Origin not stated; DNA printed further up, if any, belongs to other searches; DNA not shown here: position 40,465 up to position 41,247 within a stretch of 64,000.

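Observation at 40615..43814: Three-gene operon of TasA/camelysin-like secreted proteins with a giant multi-Ig partner and no SipW-type peptidase in view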

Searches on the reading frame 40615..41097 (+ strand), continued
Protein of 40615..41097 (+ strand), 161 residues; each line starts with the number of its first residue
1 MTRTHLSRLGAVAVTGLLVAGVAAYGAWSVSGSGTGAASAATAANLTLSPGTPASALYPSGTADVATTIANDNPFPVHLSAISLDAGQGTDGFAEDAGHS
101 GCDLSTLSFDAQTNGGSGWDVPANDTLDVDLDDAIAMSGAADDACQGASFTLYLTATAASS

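Call 72: search_protein_families(library=pfam, alignment_id=A1, max_evalue=1)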
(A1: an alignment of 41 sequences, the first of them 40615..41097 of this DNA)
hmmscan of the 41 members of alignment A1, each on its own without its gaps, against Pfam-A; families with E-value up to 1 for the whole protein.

A. member 1, window:40615-41097:+ (161 aa): 0 families

B. families by the number of members that match (of 41 scanned): 16 families
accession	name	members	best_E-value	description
PF19516.4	DUF6049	4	0.00032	Family of unknown function (DUF6049)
PF03168.19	LEA_2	3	0.0077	Late embryogenesis abundant protein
PF21827.1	New_glue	2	0.031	New glue protein family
PF19473.4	DUF6010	1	0.023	Family of unknown function (DUF6010)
PF14880.11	COX14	1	0.027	Cytochrome oxidase c assembly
PF24063.1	DUF7363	1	0.036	Domain of unknown function (DUF7363)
PF02752.27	Arrestin_C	1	0.049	Arrestin (or S-antigen), C-terminal domain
PF19733.4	DUF6223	1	0.053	Family of unknown function (DUF6223)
PF06724.16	DUF1206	1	0.054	Domain of Unknown Function (DUF1206)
PF13953.12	PapC_C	1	0.072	PapC C-terminal domain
PF12389.13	Peptidase_M73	1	0.12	Camelysin metallo-endopeptidase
PF22021.2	RbmA-like_FnIII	1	0.13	RbmA-like, FnIII domain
PF19616.4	DUF6121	1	0.15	Family of unknown function (DUF6121)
PF11712.13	Vma12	1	0.21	Endoplasmic reticulum-based factor for assembly of V-ATPase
PF19408.5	PKD_6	1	0.29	PKD-like domain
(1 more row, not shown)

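Call 79: predict_structure(alignment_id=A3)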
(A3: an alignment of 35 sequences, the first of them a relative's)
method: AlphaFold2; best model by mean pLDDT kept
length: 201 residues; sequences in the alignment: 35
mean_pLDDT: 75.2   pTM: 0.67
mean pLDDT of the five models: 75.2, 73.6, 72.6, 71.7, 69.9
residues with pLDDT >= 90: 63; 70-90: 69; 50-70: 35; < 50: 34
segments of 3 or more residues with pLDDT < 50: 1-3, 26-48
pLDDT, mean of each block of 10 residues (from residue 1): 50 50 48 34 44 69 57 86 86 88 91 95 88 94 92 87 90 93 86 77 48
secondary structure, 60 per line:
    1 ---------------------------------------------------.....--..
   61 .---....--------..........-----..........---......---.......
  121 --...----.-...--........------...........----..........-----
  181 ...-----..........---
elements in order: E52-56 E59-61 E65-68 E77-86 E92-101 H105-110 E114-120 E123-125 E132-134 E137-144 E151-161 E166-175 E189-198

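Call 81: fold_search(model_id=the predicted structure, library=pdb)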
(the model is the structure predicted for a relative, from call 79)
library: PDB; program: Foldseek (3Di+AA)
matches with E <= 10: 867; with E <= 0.001: 0
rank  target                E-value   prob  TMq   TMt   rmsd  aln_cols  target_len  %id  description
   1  9hdi_MODEL_1_A        4.0e-03  0.94  0.30  0.33  14.7       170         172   11  N-terminally truncated CanA from Pyrodictium abyssi - K1-CanA (released 2025-08-20)
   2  8okh_A                5.9e-03  0.84  0.26  0.30  10.6       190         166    9  Crystal structure of Bdellovibrio bacteriovorus Bd1399 (released 2023-10-25)
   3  8okh_B                7.3e-03  0.75  0.24  0.28  10.9       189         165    7  Crystal structure of Bdellovibrio bacteriovorus Bd1399 (released 2023-10-25)
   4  2fz1_B                1.4e-02  0.18  0.16  0.16  16.2       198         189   16  Structure of Empty Head Turnip Yellow Mosaic Virus (ATC) at 100 K (released 2006-02-21)
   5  3nru_J                1.6e-02  0.82  0.31  0.36   8.1       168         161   10  Ligand binding domain of EPHA7 (released 2010-12-08)
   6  8k2g_A                2.2e-02  0.77  0.31  0.14  11.1       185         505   10  Crystal structure of Group 1 Oligosaccharide-releasing beta-N-acetylgalactosaminidase NgaCa from Cohnella abietis, apo (released 2024-04-24)
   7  6fvi                  2.4e-02  0.96  0.29  0.40  10.8       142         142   10  ASH / PapD-like domain of human CEP192 (PapD-like domain 7) (released 2019-03-20)
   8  2df7_J                2.7e-02  0.82  0.30  0.18   8.5       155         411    8  Crystal structure of infectious bursal disease virus VP2 subviral particle (released 2006-06-27)
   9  3vu1_B                2.7e-02  0.35  0.19  0.11  15.3       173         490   14  Crystal structure of the C-terminal globular domain of oligosaccharyltransferase (PhAglB-L, O74088_PYRHO) from Pyrococ (released 2013-01-23)
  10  6oj0_A                2.8e-02  0.95  0.36  0.39   6.5       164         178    9  Cryo-EM reconstruction of Sulfolobus polyhedral virus 1 (SPV1) (released 2019-10-02)
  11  2df7_H                2.8e-02  0.57  0.26  0.15  10.6       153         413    8  Crystal structure of infectious bursal disease virus VP2 subviral particle (released 2006-06-27)
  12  2df7_D                3.0e-02  0.57  0.26  0.15  10.6       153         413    8  Crystal structure of infectious bursal disease virus VP2 subviral particle (released 2006-06-27)
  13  7vrp_A                3.3e-02  0.89  0.35  0.21   7.7       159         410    9  Structure of infectious bursal disease virus Gx strain (released 2022-03-30)
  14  4dzg                  3.3e-02  0.35  0.21  0.33  14.3       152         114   12  Crystal structure of Aeromonas hydrophila PliG, a periplasmic lysozyme inhibitor of g-type lysozyme (released 2012-06-13)
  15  2df7_C                3.5e-02  0.69  0.28  0.16  10.6       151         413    9  Crystal structure of infectious bursal disease virus VP2 subviral particle (released 2006-06-27)
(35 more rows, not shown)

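Call 97: search_protein_representatives(alignment_id=A1)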
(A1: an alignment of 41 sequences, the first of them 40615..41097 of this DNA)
Query: 41 sequences, 160 profile positions. Proteins with E-value up to 0.001 (for the whole library): 3422; up to 1e-10: 1249; up to 1e-30: 143. The best 150 are listed.
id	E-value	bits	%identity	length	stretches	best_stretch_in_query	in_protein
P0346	1.4e-59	216.7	-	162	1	9-160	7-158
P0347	4.9e-58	211.6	-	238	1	11-158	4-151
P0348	5.9e-55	201.6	-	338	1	8-159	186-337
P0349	1.3e-54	200.5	-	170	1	15-160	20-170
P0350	1.6e-54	200.2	-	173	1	9-160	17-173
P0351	2.6e-54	199.5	-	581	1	8-159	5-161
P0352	1.0e-53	197.6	-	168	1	8-158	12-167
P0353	1.0e-53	197.6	-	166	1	12-160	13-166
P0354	8.9e-53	194.5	-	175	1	6-158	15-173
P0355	6.3e-52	191.8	-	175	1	3-160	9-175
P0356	3.6e-51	189.3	-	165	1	6-160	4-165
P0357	6.5e-51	188.5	-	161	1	3-160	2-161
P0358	8.3e-51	188.1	-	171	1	6-159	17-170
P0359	9.3e-51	188.0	-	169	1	7-160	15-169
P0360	1.4e-50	187.4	-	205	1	6-159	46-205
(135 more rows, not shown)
